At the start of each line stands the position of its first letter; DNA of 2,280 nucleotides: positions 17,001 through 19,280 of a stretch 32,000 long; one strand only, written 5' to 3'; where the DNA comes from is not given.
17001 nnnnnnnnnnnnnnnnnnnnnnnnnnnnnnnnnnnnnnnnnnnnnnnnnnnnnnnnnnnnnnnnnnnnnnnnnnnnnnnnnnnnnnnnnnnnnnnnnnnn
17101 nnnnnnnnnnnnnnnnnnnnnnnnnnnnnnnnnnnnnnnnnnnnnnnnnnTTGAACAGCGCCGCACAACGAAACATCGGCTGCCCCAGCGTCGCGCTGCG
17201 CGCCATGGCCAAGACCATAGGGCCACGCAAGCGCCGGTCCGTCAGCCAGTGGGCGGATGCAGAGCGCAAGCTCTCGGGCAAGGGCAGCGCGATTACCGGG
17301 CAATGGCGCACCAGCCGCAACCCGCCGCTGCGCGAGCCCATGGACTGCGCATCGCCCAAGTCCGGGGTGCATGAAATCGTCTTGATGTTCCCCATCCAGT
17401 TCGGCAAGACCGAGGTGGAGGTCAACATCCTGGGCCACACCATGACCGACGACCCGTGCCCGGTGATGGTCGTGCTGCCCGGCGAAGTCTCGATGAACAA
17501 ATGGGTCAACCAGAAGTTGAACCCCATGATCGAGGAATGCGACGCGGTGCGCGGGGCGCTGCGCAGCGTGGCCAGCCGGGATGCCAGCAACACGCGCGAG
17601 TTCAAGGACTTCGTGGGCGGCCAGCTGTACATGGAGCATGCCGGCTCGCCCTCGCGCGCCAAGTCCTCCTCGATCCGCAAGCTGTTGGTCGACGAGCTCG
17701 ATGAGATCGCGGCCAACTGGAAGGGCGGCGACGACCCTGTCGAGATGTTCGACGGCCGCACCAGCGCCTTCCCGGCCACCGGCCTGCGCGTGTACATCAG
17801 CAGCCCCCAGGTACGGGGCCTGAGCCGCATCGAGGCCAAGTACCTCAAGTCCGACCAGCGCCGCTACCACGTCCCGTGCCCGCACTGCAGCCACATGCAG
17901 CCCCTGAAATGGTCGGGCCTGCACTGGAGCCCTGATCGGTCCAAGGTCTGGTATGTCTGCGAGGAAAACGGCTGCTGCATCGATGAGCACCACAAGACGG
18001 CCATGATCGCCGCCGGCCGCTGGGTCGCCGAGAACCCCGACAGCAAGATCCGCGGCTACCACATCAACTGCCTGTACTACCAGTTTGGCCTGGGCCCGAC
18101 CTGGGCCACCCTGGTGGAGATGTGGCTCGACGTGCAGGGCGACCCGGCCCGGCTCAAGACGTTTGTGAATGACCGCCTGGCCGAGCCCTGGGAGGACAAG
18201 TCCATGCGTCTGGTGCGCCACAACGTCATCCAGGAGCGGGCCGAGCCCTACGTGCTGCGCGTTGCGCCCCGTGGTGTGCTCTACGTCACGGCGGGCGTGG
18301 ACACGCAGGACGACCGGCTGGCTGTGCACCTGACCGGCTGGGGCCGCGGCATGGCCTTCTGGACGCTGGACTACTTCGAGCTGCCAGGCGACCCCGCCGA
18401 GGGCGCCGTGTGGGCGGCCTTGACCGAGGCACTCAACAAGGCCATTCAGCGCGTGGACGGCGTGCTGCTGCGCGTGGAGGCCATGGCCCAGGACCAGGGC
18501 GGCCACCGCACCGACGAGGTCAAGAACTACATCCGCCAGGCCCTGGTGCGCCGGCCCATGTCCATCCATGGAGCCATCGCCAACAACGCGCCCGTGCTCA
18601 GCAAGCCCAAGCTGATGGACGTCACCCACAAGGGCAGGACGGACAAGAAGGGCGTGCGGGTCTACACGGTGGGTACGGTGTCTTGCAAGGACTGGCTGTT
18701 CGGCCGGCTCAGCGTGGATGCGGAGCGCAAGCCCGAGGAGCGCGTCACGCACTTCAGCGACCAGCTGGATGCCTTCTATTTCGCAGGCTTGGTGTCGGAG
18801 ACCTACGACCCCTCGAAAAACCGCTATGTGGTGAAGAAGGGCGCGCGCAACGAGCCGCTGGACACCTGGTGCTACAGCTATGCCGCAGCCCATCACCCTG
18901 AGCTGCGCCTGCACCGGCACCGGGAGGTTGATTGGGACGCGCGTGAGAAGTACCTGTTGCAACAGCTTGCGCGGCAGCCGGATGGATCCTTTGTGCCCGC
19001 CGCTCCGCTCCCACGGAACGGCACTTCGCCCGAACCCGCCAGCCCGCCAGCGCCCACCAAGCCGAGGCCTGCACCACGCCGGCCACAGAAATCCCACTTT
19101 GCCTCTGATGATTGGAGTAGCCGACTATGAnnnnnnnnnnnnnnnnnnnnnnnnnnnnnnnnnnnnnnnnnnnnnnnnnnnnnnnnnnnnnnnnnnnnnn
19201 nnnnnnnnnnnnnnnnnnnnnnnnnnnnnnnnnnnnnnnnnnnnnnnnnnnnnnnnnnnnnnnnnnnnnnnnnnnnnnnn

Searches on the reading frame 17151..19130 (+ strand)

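Call 44: search_protein_families(library=phrogs, proteins=[window:17151-19130:+], max_evalue=0.001)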
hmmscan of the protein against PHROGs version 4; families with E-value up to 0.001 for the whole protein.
window:17151-19130:+ (659 aa): 8 families
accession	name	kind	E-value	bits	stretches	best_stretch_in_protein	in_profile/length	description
phrog_15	-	head and packaging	8.3e-209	697.9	1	14-655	340-985/1330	terminase large subunit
phrog_16406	-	unknown function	6.2e-34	118.6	1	221-602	1-404/601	-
phrog_21311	-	head and packaging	3.1e-31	109.9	1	114-298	6-196/218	terminase large subunit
phrog_675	-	head and packaging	2.6e-29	103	1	74-385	56-367/576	terminase large subunit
phrog_15657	-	unknown function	5e-29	102.5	1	293-514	22-229/230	-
phrog_3028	-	unknown function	2.7e-20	74.1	1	425-605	2-175/203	-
phrog_3925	-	head and packaging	1e-07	32.8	1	30-132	41-140/150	terminase large subunit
phrog_12876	-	head and packaging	2.4e-06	28.3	1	114-292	5-168/235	terminase large subunit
